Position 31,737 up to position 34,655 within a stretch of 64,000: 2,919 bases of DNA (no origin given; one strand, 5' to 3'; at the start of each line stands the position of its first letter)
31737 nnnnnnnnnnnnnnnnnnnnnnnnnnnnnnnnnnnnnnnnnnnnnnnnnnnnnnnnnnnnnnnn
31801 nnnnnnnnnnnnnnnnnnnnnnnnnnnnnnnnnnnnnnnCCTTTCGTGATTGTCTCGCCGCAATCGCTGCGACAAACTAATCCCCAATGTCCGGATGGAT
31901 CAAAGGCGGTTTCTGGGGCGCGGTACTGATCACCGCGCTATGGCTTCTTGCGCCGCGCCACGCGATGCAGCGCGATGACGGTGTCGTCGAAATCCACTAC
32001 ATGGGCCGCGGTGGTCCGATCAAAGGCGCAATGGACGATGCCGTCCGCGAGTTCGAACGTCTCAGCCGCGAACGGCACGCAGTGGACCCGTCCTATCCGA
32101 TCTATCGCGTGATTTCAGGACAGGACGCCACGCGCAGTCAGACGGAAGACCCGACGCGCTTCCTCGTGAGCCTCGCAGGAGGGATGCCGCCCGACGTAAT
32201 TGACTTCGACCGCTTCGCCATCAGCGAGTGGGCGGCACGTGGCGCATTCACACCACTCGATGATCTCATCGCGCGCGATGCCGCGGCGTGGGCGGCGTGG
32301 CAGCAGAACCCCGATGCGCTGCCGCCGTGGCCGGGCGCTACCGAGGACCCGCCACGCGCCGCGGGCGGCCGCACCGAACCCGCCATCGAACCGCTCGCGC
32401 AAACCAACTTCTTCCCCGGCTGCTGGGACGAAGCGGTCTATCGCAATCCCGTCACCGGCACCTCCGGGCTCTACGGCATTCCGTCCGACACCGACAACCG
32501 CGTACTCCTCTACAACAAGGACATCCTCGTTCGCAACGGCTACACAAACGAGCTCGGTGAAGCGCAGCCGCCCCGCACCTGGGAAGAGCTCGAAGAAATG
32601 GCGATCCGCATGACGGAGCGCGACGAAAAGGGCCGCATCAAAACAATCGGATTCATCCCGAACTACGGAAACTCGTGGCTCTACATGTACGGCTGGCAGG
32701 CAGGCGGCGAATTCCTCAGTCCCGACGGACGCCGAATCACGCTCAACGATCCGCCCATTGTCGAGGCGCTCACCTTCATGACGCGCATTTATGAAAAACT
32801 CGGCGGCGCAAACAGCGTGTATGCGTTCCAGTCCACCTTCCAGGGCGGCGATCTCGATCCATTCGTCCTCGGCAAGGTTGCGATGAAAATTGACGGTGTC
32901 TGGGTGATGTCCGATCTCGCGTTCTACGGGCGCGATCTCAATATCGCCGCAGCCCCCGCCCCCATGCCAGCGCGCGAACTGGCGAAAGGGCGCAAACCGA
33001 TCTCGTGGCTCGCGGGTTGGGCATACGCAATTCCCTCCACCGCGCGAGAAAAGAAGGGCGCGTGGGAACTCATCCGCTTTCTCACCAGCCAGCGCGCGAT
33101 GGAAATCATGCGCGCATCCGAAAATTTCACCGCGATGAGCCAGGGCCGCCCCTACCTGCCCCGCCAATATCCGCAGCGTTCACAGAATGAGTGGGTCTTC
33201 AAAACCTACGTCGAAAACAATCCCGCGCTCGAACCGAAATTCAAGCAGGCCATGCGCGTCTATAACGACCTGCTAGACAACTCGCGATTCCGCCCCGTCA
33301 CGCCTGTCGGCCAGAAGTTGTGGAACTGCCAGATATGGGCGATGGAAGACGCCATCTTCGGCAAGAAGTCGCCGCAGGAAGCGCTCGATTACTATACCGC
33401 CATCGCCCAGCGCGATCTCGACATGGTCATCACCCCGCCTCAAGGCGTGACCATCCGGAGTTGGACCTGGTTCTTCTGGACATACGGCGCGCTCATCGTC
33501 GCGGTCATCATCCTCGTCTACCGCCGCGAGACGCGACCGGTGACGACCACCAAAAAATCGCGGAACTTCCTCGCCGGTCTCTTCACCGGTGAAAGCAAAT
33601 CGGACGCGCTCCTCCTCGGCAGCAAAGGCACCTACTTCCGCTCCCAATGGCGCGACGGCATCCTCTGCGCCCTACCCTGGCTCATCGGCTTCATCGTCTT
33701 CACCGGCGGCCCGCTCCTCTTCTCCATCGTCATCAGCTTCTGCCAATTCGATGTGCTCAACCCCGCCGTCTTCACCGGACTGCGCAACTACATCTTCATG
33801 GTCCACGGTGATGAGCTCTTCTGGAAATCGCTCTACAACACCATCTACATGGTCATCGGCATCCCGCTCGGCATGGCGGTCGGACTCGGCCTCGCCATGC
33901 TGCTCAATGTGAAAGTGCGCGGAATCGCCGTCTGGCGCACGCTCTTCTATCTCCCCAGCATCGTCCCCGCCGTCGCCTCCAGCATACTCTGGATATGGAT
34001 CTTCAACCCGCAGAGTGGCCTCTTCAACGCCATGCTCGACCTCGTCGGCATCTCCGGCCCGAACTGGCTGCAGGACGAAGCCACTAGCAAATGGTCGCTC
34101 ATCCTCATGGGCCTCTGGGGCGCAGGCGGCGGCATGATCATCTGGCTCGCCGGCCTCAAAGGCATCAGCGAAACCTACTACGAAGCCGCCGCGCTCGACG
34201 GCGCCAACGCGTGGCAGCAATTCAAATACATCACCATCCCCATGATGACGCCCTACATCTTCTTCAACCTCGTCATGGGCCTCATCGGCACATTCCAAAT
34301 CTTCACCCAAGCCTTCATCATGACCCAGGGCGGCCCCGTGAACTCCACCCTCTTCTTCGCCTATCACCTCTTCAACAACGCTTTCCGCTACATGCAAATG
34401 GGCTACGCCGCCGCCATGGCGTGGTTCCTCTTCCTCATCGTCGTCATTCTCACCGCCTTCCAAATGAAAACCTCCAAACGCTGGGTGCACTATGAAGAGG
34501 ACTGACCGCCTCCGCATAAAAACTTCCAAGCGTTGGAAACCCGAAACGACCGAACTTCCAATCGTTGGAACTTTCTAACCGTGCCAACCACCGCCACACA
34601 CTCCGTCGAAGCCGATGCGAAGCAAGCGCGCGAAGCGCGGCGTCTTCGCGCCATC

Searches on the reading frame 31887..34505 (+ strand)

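Call 9: search_protein_families(library=pfam, proteins=[window:31887-34505:+], max_evalue=0.00001)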
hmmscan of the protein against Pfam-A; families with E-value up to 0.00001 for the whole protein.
window:31887-34505:+ (872 aa): 3 families
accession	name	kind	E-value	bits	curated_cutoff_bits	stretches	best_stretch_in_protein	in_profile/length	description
PF01547.30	SBP_bac_1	-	1.4e-26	94.6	26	1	91-405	39-306/307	Bacterial extracellular solute-binding protein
PF13416.11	SBP_bac_8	-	2.7e-19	70.5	27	1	87-407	23-251/279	Bacterial extracellular solute-binding protein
PF00528.27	BPD_transp_1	-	6.5e-13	49.2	26.4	1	660-859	3-175/184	Binding-protein-dependent transport system inner membrane component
